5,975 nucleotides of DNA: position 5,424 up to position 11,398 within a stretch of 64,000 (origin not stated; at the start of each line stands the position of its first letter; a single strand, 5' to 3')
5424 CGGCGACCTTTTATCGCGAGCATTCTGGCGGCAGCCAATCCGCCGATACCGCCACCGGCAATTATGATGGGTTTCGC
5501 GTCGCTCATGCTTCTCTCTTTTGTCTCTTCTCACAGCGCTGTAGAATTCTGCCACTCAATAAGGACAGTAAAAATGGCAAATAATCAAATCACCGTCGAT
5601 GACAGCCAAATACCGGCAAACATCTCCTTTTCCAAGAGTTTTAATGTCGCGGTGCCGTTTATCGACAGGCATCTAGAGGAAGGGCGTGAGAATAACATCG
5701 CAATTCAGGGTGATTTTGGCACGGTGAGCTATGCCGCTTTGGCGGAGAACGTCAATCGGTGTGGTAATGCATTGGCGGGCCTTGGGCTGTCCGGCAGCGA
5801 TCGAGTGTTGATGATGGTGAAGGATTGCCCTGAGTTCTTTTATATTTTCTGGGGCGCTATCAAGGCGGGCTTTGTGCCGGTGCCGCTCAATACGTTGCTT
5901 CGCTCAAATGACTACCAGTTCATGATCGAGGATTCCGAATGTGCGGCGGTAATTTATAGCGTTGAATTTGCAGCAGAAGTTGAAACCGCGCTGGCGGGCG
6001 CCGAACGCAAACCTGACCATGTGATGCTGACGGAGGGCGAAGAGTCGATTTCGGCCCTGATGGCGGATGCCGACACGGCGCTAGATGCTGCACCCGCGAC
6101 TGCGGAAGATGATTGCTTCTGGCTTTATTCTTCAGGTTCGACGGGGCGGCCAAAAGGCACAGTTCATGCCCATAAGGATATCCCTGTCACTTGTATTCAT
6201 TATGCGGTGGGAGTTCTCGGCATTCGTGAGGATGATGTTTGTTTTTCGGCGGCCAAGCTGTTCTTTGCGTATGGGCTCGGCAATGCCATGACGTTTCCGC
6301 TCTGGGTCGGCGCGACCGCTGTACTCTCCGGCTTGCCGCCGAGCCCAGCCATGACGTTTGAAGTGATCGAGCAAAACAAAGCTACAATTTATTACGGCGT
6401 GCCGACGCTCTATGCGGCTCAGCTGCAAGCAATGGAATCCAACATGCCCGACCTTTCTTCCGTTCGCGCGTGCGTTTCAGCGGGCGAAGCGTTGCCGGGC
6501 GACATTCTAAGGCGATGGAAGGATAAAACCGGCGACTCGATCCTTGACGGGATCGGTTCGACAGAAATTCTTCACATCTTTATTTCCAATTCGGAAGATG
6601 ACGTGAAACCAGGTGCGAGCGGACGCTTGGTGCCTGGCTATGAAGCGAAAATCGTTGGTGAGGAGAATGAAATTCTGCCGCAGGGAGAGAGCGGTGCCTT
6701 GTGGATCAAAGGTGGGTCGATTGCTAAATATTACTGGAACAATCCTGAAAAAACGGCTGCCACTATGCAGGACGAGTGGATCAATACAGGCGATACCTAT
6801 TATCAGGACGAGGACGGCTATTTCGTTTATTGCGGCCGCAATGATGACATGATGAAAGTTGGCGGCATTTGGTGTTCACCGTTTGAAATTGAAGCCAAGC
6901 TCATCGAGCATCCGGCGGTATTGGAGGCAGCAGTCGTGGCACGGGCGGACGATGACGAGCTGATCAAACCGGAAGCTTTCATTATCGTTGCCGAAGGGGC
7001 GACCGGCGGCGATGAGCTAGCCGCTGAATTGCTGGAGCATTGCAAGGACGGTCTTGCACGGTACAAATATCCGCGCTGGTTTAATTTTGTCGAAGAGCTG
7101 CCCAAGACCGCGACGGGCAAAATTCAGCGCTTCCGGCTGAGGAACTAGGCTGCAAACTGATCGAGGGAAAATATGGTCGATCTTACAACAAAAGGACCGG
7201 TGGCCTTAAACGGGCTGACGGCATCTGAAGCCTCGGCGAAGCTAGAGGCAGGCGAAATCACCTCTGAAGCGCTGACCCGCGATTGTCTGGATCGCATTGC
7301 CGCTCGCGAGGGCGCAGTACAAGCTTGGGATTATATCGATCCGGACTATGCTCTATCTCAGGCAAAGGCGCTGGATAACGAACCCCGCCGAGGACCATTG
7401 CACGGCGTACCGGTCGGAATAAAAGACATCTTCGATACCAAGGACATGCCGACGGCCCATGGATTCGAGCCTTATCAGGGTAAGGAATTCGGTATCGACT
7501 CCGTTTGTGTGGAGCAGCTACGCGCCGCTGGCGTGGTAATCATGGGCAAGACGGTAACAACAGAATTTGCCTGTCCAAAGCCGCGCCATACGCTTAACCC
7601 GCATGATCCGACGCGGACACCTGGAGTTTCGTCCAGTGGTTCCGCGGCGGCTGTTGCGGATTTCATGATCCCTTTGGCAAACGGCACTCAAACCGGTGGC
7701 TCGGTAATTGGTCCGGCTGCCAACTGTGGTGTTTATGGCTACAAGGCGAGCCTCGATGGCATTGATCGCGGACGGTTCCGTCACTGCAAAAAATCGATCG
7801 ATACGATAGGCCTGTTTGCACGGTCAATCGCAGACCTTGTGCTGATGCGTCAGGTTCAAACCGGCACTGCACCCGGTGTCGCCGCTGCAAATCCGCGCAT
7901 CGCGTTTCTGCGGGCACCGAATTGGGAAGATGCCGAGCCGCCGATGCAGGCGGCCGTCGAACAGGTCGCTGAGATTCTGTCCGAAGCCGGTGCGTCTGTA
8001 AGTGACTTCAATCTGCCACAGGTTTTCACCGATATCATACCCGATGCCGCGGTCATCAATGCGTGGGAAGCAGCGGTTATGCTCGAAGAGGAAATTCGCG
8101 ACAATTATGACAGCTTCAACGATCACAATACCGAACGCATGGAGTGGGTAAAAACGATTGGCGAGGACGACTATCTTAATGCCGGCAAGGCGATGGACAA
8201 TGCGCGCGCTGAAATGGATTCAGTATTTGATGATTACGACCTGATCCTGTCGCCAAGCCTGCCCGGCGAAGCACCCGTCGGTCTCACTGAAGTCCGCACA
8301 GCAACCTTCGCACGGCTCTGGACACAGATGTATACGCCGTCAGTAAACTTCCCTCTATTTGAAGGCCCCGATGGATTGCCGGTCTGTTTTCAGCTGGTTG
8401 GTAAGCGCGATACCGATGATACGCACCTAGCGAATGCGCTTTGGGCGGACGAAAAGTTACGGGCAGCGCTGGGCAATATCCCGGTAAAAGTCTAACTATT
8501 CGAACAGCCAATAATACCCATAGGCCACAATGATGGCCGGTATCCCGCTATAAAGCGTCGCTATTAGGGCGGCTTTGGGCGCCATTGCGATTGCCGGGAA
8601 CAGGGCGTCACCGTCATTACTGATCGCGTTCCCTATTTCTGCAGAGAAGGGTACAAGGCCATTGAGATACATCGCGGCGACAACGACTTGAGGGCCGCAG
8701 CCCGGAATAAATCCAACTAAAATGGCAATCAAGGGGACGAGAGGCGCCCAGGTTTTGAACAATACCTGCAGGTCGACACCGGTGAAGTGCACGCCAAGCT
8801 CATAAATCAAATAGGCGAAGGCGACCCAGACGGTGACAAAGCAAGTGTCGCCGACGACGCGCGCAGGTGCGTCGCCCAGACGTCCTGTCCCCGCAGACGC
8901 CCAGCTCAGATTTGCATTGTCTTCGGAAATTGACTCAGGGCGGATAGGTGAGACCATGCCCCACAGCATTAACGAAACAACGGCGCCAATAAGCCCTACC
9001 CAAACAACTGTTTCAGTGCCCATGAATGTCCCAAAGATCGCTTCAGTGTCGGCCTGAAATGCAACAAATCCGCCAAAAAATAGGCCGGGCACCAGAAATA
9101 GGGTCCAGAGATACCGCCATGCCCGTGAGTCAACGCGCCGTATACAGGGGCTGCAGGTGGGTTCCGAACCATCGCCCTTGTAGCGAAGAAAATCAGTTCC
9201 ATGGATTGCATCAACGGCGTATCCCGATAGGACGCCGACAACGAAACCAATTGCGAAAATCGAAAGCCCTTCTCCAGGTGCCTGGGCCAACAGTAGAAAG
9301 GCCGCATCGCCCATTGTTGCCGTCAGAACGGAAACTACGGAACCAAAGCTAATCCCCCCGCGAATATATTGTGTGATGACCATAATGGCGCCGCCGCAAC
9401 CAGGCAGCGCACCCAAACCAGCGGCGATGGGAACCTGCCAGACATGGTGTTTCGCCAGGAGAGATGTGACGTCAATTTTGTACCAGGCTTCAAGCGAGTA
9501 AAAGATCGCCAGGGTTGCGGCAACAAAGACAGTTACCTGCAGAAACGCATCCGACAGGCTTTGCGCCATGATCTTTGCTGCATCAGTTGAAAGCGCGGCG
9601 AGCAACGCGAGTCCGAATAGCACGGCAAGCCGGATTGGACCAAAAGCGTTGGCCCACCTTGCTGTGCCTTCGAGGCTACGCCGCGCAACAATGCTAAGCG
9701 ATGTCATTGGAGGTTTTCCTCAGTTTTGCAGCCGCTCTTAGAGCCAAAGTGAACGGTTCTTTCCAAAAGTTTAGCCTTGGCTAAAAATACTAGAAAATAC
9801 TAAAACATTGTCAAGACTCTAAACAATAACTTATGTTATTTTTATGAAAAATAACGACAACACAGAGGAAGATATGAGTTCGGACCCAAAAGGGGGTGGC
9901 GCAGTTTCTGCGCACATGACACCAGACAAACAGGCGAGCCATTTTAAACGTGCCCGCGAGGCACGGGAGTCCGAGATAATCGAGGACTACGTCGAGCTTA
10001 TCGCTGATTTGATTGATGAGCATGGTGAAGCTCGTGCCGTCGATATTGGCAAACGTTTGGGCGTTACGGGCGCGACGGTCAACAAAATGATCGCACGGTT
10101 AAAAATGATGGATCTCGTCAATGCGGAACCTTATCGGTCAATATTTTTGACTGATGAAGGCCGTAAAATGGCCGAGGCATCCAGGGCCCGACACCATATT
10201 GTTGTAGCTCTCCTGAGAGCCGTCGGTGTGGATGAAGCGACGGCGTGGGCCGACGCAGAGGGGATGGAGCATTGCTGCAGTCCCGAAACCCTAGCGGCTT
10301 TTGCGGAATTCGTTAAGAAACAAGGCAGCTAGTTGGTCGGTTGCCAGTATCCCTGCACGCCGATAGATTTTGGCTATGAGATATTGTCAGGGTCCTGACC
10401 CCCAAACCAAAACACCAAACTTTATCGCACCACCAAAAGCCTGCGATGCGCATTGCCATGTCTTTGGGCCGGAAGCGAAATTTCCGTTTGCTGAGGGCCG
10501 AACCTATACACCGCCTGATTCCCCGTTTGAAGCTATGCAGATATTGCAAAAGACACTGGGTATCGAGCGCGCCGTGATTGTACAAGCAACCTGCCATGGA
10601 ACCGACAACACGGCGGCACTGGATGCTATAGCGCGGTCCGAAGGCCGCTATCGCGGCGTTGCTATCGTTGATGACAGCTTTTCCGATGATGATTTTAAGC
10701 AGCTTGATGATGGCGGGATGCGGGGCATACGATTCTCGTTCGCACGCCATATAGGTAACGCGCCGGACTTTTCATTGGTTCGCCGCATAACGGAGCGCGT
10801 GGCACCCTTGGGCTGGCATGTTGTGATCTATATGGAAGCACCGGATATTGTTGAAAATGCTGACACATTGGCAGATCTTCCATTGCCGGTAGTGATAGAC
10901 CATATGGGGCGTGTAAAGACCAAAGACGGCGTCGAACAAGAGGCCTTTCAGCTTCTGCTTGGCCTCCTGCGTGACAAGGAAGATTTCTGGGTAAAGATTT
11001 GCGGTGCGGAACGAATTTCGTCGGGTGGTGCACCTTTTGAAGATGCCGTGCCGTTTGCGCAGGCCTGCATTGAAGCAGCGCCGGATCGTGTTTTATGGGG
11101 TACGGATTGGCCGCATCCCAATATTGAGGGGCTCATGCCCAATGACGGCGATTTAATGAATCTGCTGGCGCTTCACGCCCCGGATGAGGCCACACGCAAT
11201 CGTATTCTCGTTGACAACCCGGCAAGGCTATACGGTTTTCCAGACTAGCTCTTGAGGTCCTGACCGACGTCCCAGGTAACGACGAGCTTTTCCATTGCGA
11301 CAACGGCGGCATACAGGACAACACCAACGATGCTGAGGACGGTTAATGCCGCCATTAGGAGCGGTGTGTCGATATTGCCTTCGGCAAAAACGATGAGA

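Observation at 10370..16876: LigI-like lactonase, ABC importer, GST, HpcH/HpaI aldolase and LigJ-like hydratase: a possible lower pathway for protocatechuate 4,5-cleavage or gallate with a non-orthologous aldolase.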

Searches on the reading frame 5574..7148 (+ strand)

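Call 10: search_protein_families(library=pfam, proteins=[window:5574-7148:+], max_evalue=0.00001)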
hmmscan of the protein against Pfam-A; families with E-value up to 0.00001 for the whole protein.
window:5574-7148:+ (524 aa): 2 families
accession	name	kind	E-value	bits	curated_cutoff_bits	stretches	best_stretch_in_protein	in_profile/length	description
PF00501.34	AMP-binding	-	5.1e-74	249.8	29.9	1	38-388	8-384/384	AMP-binding enzyme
PF13193.12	AMP-binding_C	-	4.7e-17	63.1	24.5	1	438-516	1-76/76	AMP-binding enzyme C-terminal domain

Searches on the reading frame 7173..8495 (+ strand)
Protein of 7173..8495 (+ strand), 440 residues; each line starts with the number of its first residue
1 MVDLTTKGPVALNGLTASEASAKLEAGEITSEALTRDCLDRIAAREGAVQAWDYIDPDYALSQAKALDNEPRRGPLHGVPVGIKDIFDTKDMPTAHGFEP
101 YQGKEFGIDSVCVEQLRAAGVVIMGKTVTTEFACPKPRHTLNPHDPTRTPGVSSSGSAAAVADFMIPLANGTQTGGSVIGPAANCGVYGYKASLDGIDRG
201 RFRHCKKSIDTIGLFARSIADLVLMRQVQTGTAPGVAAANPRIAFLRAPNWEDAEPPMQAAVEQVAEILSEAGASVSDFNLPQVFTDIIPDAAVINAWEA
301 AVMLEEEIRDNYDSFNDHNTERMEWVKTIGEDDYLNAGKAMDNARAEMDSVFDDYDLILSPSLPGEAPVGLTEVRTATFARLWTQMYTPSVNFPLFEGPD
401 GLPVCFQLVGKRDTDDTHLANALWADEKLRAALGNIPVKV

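Call 4: search_protein_families(library=pfam, proteins=[window:7173-8495:+])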
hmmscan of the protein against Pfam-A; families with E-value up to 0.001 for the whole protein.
window:7173-8495:+ (440 aa): 1 family
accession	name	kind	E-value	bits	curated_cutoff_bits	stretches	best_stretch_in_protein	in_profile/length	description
PF01425.27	Amidase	-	1.2e-67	229.3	27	1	34-417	2-443/445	Amidase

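Call 5: search_protein_families(library=ncbifam, proteins=[window:7173-8495:+])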
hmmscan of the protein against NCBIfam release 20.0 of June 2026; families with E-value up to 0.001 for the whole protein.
window:7173-8495:+ (440 aa): 26 families (the best 25 are shown)
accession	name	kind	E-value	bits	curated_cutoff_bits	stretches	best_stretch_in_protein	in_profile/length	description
NF004815.0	PRK06169.1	equivalog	3.2e-52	177.7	506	1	11-431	6-461/471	amidase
NF005688.0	PRK07488.1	equivalog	1e-50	173.1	532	1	11-430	7-467/474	indoleacetamide hydrolase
NF004816.0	PRK06170.1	equivalog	1.4e-49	169.1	503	1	15-427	12-480/493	amidase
NF006631.0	PRK09201.1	equivalog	3.8e-46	157.8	461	1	15-369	7-384/466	AtzE family amidohydrolase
NF005460.0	PRK07056.1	subfamily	8.7e-46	156.8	447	1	19-380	12-395/457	amidase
NF005687.0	PRK07487.1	subfamily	1e-44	153.1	428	1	15-420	8-447/468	amidase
NF009119.0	PRK12470.1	equivalog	1.7e-44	152.6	498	1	17-422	11-445/462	amidase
TIGR00132.1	gatA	equivalog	3.9e-43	147.9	481.1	2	23-231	4-219/466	Asp-tRNA(Asn)/Glu-tRNA(Gln) amidotransferase subunit GatA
NF006169.0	PRK08310.1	equivalog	1.1e-41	143.5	391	1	67-422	17-387/395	amidase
TIGR02715.1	amido_AtzE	subfamily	1e-40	140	425.75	1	18-369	3-377/452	AtzE family amidohydrolase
NF004717.0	PRK06061.1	equivalog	2.9e-40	138.4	498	1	16-419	18-457/483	amidase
NF004766.0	PRK06102.1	equivalog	3.6e-40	138.4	559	1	16-430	9-452/455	amidase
NF005686.0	PRK07486.1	subfamily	3.7e-38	131.4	465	1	13-234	12-245/486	amidase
NF004622.0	PRK05962.1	equivalog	6.4e-36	124.1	463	1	38-369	11-359/431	amidase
NF005899.0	PRK07869.1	equivalog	1.5e-35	123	418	1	11-419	11-452/471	amidase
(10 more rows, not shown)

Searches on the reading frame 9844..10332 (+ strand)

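Call 4: search_protein_families(library=pfam, proteins=[window:9844-10332:+])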
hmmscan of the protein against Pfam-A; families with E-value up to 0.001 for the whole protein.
window:9844-10332:+ (162 aa): 5 families
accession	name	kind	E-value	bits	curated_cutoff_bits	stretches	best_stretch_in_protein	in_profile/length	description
PF01325.25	Fe_dep_repress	-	1.6e-11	44.6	26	1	44-99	4-59/60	Iron dependent repressor, N-terminal DNA binding domain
PF02742.21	Fe_dep_repr_C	-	1.9e-09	37.8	27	1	103-158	1-57/70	Iron dependent repressor, metal binding and dimerisation domain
PF01047.28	MarR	-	9.5e-05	22.6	24.6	1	56-93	11-48/59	MarR family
PF01978.25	TrmB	-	0.00057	20.1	25.6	1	56-97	17-57/68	Sugar-specific transcriptional regulator TrmB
PF12802.13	MarR_2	-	0.00062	20.3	27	0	56-92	13-50/61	MarR family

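Call 5: search_protein_families(library=ncbifam, proteins=[window:9844-10332:+])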
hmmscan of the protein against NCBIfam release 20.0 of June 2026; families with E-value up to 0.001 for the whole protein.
window:9844-10332:+ (162 aa): 4 families
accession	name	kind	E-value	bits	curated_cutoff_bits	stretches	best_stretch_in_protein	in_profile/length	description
NF008273.0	PRK11050.1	equivalog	2.5e-59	199.4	153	1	23-161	15-153/156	manganese-binding transcriptional regulator MntR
NF003025.0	PRK03902.1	equivalog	4.8e-26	91.5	138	1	45-158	5-118/142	transcriptional regulator MntR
NF047407.1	TransRegMntRTherm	equivalog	7.8e-11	42.1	350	1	43-157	7-128/227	manganese-dependent transcriptional regulator MntR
NF053665.1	TransRegDtxRActin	equivalog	1.8e-06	27.6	290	1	49-146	11-109/233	iron-dependent transcriptional repressor DtxR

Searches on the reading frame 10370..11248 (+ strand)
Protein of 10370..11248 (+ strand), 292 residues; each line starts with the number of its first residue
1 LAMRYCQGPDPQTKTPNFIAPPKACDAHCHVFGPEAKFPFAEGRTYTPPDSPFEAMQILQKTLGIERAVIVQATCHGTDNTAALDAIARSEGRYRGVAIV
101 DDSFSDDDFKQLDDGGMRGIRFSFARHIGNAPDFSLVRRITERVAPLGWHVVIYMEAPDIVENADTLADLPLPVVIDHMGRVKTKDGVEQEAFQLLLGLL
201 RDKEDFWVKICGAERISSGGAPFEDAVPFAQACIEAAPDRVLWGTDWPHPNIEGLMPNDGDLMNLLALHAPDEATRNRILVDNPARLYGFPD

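Call 4: search_protein_families(library=pfam, proteins=[window:10370-11248:+])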
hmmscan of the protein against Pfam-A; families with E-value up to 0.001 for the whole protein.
window:10370-11248:+ (292 aa): 1 family
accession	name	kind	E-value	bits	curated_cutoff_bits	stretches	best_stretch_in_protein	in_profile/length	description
PF04909.20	Amidohydro_2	-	2.3e-61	208.5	26.4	1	25-290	1-289/289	Amidohydrolase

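Call 5: search_protein_families(library=ncbifam, proteins=[window:10370-11248:+])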
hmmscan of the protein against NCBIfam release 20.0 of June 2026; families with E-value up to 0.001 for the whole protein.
window:10370-11248:+ (292 aa): 1 family
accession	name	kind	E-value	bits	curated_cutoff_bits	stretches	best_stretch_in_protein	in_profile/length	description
NF042924.1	SlmHylase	equivalog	5.6e-88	295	500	1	5-289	11-297/299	4-sulfomuconolactone hydrolase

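Call 6: search_solved_structures(query=window:10370-11248:+, max_evalue=0.001, show_alignments=2)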
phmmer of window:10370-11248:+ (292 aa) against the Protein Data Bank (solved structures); distinct sequences matched with E-value up to 0.001: 6.
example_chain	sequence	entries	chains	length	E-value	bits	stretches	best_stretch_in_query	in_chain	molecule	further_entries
4d8l_A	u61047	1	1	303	9.3e-72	245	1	14-289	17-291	2-pyrone-4,6-dicarbaxylate hydrolase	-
4dia_A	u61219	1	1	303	3.7e-71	243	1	14-289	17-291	2-pyrone-4,6-dicarbaxylate hydrolase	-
4di8_A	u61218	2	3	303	1.1e-70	241.5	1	14-289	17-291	2-pyrone-4,6-dicarbaxylate hydrolase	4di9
4mup_A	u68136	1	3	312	6.4e-30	107.6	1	15-288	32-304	AMIDOHYDROLASE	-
2ffi_A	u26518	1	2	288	9.2e-28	100.5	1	24-290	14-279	2-pyrone-4,6-dicarboxylic acid hydrolase, putative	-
4i6k_A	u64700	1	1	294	1.4e-23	86.7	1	13-290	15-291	Amidohydrolase family protein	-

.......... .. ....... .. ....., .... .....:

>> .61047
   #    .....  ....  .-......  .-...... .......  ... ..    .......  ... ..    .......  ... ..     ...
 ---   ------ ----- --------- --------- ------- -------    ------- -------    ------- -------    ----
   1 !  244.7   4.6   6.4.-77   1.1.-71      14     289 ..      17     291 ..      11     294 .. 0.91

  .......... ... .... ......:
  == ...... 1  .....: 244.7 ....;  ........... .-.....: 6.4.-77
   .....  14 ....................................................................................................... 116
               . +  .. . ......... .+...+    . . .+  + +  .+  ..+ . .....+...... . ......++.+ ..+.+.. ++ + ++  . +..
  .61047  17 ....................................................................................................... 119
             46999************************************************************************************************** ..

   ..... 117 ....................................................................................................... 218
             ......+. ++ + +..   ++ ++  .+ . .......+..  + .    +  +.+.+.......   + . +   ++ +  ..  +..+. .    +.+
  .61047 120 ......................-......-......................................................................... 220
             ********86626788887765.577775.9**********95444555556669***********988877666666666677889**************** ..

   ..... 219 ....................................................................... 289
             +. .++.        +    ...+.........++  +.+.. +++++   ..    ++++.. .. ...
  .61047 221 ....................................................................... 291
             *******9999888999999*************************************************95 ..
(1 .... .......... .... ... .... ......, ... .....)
